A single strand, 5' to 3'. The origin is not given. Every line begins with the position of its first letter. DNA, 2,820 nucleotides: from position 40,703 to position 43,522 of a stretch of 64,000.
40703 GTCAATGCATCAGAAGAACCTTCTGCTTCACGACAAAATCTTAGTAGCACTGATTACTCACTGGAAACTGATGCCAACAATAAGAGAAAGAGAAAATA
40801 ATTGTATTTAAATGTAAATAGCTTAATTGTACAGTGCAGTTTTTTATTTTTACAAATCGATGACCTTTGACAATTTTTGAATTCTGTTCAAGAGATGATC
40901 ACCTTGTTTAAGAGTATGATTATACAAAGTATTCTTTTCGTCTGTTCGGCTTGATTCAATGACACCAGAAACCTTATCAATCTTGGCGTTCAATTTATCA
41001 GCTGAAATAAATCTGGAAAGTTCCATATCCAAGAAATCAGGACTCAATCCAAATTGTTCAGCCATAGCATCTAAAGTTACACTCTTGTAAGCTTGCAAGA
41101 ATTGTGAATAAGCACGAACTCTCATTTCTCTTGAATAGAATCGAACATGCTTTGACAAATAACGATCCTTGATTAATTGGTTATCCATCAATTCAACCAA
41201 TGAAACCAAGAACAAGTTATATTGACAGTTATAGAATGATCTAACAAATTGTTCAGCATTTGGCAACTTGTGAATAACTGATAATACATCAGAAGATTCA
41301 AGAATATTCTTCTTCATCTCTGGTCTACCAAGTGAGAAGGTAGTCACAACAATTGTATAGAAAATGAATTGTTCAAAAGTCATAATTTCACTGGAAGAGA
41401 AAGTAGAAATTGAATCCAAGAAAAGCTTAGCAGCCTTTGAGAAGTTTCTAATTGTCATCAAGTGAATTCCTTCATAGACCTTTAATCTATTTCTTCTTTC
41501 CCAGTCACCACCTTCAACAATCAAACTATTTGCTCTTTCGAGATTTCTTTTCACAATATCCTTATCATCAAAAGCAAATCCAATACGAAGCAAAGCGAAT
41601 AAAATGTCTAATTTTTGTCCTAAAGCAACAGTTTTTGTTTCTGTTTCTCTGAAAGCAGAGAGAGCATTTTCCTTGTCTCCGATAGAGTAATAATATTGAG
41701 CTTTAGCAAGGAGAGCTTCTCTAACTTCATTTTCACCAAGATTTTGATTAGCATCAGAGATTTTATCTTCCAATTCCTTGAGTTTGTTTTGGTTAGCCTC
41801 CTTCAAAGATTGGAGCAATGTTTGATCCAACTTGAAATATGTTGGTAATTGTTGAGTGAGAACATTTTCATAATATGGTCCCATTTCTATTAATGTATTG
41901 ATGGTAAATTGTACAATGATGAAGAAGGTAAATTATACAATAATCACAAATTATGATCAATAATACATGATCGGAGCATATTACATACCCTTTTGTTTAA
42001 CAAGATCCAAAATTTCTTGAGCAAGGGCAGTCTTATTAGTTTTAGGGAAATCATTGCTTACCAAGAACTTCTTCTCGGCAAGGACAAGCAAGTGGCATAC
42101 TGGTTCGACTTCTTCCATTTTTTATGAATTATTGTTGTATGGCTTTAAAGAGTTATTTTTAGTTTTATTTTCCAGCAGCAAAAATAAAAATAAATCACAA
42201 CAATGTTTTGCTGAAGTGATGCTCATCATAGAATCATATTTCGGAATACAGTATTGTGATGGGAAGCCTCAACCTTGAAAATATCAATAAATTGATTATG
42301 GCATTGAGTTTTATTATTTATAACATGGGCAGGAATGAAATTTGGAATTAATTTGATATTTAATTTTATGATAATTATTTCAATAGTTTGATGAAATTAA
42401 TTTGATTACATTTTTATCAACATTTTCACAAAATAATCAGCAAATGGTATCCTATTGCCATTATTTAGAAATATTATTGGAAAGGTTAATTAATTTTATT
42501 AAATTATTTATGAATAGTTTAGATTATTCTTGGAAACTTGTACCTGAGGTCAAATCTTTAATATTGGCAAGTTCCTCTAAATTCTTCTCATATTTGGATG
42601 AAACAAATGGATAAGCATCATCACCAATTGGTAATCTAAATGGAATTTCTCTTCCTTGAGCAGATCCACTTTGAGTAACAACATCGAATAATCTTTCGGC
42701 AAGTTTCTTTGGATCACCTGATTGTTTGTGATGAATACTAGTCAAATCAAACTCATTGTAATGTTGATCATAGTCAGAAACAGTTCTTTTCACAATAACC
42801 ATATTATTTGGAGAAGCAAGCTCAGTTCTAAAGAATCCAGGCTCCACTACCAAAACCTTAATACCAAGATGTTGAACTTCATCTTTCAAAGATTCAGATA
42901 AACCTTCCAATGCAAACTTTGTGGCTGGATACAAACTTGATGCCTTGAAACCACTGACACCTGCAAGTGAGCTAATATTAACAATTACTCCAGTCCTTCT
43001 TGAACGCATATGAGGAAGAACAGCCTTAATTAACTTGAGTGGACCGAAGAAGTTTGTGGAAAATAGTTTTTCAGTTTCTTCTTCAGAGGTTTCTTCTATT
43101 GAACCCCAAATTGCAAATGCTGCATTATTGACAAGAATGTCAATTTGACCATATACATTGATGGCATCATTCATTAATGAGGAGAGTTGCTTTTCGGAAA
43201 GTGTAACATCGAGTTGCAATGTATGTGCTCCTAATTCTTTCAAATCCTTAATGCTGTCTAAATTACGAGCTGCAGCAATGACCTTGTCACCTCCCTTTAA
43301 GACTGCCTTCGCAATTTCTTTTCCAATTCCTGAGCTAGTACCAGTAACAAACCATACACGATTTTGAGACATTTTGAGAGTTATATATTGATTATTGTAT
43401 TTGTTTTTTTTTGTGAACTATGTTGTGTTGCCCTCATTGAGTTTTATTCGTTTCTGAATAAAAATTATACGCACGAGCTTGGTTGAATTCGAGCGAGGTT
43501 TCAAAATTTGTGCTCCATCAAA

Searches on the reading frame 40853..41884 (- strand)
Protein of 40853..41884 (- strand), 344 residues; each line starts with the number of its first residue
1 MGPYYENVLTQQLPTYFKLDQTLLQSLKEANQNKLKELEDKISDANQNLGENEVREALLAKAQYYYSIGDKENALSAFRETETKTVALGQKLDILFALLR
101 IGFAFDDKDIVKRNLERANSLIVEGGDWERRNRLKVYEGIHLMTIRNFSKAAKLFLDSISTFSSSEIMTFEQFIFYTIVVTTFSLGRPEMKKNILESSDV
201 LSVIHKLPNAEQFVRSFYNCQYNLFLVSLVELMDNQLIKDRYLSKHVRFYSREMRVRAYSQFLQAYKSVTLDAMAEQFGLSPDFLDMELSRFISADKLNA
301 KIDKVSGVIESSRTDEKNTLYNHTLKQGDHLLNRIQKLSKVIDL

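Call 60: search_protein_families(library=pfam, proteins=[window:40853-41884:-], max_evalue=0.0001)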
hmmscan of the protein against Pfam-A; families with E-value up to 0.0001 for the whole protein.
window:40853-41884:- (344 aa): 3 families
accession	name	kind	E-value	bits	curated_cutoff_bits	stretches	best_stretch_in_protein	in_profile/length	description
PF10602.15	RPN7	-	9.2e-63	211.5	29.6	1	20-192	1-173/174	26S proteasome subunit RPN7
PF01399.33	PCI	-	8.2e-18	64.8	22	1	235-312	4-83/84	PCI domain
PF21154.2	RPN7_PSMD6_C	-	3.6e-11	42.8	26.9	1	321-342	2-23/23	26S proteasome regulatory subunit RPN7/PSMD6 C-terminal helix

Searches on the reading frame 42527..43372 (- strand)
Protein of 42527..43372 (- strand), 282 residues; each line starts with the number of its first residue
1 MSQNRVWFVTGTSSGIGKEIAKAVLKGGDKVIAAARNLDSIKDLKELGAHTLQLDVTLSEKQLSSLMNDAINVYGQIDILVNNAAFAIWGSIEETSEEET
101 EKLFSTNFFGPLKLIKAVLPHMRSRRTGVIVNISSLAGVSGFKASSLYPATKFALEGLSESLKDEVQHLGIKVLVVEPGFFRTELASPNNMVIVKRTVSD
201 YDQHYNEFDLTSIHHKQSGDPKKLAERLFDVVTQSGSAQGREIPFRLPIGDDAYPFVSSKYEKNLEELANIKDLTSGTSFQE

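Call 60: search_protein_families(library=pfam, proteins=[window:42527-43372:-], max_evalue=0.0001)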
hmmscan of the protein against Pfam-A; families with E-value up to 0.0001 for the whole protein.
window:42527-43372:- (282 aa): 4 families
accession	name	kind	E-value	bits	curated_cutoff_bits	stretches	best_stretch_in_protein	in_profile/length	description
PF00106.31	adh_short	-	6.5e-50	169.8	26.6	1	6-188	2-189/195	short chain dehydrogenase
PF13561.12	adh_short_C2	-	3.3e-34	118.9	27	1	13-188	3-183/236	Enoyl-(Acyl carrier protein) reductase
PF08659.16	KR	-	1.1e-08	35.7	22.6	1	8-164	4-165/180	KR domain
PF08643.16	DUF1776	-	2.9e-06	27.3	25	1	79-184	96-202/294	Fungal family of unknown function (DUF1776)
